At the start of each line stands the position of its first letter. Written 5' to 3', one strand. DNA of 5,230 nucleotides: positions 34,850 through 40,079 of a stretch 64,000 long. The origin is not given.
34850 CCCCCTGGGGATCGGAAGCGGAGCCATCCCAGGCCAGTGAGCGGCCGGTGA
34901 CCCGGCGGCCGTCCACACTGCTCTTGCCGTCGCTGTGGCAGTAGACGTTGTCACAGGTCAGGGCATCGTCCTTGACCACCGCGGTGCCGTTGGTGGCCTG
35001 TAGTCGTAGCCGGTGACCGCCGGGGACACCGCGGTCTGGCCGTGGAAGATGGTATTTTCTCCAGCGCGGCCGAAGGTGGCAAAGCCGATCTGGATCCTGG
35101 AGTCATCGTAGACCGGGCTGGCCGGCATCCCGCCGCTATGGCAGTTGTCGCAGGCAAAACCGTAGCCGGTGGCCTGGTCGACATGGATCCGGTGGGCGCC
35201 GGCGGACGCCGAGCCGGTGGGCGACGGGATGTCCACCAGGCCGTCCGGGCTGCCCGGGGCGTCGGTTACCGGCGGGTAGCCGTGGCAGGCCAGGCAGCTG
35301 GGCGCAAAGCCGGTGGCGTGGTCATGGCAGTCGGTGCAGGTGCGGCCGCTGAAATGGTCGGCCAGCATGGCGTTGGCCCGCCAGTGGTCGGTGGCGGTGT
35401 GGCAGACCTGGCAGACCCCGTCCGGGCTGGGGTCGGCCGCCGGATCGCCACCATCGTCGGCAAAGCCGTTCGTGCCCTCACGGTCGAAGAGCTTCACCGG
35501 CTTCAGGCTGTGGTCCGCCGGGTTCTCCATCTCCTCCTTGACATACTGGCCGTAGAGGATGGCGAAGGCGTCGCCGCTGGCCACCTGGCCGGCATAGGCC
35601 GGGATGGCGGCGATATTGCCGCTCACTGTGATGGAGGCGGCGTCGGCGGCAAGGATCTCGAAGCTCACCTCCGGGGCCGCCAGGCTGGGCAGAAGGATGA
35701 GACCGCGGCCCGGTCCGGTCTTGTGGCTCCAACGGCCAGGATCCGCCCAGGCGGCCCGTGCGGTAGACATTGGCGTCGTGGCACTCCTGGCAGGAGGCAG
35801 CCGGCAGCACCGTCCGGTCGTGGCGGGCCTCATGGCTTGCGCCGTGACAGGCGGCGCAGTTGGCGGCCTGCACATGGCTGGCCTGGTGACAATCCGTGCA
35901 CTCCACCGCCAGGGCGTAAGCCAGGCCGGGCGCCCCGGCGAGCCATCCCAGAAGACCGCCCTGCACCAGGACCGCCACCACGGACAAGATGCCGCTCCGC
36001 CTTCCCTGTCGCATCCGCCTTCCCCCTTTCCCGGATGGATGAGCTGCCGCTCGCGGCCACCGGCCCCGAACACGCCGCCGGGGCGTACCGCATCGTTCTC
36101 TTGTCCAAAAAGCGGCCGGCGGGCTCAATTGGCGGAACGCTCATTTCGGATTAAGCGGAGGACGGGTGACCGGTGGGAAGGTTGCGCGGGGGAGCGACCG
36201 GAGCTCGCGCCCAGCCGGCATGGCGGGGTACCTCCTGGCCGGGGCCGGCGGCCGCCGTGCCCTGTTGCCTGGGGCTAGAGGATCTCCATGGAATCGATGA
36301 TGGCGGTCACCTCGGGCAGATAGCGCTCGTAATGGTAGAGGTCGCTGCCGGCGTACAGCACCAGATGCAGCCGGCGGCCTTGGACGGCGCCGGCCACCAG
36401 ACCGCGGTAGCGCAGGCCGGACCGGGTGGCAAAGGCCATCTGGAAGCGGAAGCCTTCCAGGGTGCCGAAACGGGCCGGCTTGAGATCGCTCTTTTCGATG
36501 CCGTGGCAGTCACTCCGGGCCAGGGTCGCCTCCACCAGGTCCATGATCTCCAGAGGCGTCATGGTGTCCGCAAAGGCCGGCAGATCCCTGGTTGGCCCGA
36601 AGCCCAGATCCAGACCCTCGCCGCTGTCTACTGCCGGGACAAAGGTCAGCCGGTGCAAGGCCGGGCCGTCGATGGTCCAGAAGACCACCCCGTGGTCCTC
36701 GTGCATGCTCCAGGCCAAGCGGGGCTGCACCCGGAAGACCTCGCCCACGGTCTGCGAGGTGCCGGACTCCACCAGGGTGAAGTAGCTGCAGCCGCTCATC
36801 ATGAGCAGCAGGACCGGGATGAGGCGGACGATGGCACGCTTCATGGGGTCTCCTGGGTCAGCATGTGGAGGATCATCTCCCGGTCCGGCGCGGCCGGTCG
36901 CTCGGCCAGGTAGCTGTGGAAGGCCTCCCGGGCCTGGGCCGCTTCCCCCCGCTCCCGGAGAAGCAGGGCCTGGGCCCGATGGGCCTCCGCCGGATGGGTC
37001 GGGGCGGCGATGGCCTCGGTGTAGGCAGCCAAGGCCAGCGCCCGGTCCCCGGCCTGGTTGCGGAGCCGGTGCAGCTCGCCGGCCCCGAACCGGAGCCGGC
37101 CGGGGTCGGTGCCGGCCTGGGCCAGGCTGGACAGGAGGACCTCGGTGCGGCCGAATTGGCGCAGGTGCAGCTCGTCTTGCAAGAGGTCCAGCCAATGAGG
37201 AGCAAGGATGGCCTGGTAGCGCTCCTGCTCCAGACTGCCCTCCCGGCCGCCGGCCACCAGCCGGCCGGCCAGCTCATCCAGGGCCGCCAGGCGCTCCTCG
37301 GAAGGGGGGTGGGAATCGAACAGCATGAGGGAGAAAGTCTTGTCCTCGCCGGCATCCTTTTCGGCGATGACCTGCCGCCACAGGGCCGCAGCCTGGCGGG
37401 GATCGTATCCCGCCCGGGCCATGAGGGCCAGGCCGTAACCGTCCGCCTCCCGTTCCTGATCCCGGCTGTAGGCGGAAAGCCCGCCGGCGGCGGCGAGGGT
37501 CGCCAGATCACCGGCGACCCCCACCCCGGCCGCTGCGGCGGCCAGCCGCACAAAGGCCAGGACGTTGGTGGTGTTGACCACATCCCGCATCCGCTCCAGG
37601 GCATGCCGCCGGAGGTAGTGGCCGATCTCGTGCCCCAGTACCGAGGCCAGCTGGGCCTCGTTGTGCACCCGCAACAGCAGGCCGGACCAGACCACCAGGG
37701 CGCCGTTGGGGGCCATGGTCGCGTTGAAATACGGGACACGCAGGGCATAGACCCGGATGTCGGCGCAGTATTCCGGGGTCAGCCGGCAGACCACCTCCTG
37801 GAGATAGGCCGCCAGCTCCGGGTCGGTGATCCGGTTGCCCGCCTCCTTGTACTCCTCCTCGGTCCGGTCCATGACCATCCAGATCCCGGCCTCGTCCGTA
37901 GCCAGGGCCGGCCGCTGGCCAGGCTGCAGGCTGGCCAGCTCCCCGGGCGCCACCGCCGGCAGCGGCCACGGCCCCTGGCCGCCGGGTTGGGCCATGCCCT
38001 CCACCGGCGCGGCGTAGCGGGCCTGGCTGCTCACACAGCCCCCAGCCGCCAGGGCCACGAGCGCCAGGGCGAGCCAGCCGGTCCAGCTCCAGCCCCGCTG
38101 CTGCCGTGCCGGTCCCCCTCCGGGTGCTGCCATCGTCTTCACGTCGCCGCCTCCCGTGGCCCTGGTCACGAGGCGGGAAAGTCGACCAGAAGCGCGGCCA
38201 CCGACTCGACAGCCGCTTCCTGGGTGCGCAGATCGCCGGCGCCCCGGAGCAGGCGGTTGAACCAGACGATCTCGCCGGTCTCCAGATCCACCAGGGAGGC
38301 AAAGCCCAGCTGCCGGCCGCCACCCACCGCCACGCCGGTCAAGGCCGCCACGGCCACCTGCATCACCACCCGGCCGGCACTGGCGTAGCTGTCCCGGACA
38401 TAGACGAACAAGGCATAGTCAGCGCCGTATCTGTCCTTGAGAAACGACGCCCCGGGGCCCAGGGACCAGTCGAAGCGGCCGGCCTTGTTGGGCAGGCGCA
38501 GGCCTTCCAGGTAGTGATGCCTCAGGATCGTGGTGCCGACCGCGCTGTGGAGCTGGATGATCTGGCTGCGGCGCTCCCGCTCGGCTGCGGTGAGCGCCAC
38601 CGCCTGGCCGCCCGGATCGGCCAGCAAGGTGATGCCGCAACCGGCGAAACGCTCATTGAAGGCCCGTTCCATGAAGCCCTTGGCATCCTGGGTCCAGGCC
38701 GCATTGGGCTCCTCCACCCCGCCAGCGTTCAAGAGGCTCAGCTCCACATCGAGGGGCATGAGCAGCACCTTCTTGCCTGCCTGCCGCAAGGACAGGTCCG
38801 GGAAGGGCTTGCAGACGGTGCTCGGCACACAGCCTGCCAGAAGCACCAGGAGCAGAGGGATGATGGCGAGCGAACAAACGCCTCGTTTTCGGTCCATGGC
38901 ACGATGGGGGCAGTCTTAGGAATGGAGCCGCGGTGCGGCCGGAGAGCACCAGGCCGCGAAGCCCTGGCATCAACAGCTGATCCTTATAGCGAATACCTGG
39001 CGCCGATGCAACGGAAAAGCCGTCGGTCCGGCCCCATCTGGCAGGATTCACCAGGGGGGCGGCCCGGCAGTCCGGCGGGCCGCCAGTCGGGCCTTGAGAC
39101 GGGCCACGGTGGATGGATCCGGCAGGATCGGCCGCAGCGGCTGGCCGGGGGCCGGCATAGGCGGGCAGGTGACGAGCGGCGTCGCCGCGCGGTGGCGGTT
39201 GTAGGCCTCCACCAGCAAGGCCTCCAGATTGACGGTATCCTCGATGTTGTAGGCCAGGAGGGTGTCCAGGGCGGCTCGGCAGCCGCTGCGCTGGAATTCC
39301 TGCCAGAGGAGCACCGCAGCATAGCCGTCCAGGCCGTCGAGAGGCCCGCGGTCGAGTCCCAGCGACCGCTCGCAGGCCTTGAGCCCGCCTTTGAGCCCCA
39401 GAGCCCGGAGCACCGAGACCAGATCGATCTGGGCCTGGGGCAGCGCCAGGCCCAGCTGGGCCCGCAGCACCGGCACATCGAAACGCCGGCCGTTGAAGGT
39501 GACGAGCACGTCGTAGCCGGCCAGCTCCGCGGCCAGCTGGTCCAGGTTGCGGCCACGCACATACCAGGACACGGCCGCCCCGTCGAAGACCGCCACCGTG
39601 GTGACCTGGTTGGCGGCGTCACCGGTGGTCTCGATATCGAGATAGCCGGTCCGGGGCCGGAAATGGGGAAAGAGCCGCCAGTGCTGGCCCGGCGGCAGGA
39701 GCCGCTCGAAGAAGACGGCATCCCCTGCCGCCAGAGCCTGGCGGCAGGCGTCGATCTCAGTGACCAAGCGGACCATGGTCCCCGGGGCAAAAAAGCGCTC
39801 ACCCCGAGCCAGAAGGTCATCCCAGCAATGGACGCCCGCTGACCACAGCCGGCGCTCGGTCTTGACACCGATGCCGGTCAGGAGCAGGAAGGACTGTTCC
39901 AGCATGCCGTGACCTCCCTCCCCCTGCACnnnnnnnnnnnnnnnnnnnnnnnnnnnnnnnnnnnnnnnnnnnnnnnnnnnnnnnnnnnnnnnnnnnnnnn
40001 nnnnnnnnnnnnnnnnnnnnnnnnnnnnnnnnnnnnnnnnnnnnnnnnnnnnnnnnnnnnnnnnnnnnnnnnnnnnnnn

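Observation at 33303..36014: Large extracellular multihaem cytochrome/FN3 gene carrying two compensating frameshifts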

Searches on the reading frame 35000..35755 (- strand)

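Call 4: search_protein_families(library=ncbifam, proteins=[window:35000-35755:-], max_evalue=0.01)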
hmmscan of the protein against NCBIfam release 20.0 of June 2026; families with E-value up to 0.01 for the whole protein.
seq(252 aa): 1 family
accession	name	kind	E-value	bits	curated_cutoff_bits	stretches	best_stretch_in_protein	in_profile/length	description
TIGR04257.1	nanowire_3heme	domain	0.00012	22.1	40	0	115-158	26-74/75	c(7)-type cytochrome triheme domain-containing protein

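Call 5: search_protein_families(library=pfam, proteins=[window:35000-35755:-], max_evalue=0.01)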
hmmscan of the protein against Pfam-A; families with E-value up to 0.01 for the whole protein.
seq(252 aa): 2 families
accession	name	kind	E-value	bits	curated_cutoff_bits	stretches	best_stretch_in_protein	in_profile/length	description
PF14522.11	Cytochrome_C7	-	6.3e-07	29.6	24.8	1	113-158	14-66/67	Cytochrome c7 and related cytochrome c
PF00684.25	DnaJ_CXXCXGXG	-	0.0058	17.3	32.7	0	113-159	16-63/65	DnaJ central domain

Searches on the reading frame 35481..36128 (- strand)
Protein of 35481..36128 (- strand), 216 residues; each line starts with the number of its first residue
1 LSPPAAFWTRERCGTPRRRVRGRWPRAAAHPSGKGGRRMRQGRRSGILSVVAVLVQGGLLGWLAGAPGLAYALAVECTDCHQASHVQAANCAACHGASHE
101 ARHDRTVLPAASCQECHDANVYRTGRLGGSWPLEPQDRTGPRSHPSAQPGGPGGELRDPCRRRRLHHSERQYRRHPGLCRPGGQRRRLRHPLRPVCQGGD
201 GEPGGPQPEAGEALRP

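Call 56: list_cluster_members(proteins=[window:35481-36128:-, window:35481-35987:-, window:35481-35981:-, window:35481-35978:-, window:35481-35966:-, window:35481-35906:-, window:35481-35873:-, window:36278-36844:-])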
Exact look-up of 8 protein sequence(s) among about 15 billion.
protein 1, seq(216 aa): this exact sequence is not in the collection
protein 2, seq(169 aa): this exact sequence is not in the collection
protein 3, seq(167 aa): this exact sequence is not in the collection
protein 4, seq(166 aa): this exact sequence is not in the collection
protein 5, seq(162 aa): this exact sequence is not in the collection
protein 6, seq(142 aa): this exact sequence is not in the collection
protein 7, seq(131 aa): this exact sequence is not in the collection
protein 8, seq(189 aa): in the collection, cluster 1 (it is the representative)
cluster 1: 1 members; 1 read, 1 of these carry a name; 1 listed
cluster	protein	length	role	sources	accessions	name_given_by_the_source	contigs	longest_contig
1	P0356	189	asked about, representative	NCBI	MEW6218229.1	MAG: hypothetical protein AB1634_01685 [Thermodesulfobacteriota bacterium]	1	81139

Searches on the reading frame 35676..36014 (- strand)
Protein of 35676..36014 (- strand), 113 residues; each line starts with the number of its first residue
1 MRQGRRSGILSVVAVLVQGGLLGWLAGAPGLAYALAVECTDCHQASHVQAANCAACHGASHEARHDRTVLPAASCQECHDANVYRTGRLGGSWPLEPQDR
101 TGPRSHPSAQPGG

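Call 4: search_protein_families(library=ncbifam, proteins=[window:35676-36014:-], max_evalue=0.01)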
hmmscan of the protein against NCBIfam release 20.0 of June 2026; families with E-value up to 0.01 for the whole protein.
seq(113 aa): 1 family
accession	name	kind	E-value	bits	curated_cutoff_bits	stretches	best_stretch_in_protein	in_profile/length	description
NF045713.1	CxxCH_16_HmcA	equivalog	0.00031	19.5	400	1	38-83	350-390/541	sulfate respiration complex hexadecaheme cytochrome HmcA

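Call 5: search_protein_families(library=pfam, proteins=[window:35676-36014:-], max_evalue=0.01)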
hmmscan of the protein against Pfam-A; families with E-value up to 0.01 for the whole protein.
seq(113 aa): 2 families
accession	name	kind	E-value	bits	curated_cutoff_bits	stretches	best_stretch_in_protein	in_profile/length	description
PF22113.1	Mtrc-MtrF_II-IV_dom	-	0.0017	18.3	30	1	48-84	4-40/176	Outer membrane cytochrome MtrC/MtrF-like, domains II/IV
PF14522.11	Cytochrome_C7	-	0.0049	17.1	24.8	0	37-80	14-67/67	Cytochrome c7 and related cytochrome c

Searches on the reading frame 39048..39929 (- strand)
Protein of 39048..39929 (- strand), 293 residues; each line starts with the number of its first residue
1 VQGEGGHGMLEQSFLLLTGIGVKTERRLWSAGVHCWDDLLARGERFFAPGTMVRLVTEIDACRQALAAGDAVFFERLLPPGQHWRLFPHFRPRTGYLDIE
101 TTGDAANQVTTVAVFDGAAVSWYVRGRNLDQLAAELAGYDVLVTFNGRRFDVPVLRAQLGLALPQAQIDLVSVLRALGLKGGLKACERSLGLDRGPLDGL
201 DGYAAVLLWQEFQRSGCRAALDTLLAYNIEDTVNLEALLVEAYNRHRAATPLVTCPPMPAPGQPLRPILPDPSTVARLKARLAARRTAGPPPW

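Call 32: search_protein_families(library=pfam, proteins=[window:39048-39929:-], max_evalue=0.001)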
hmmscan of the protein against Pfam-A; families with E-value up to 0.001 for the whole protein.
window:39048-39929:- (293 aa): 1 family
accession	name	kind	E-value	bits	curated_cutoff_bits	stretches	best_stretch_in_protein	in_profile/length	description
PF13482.12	RNase_H_2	-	2.1e-30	106.3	22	1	96-241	2-163/165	RNase_H superfamily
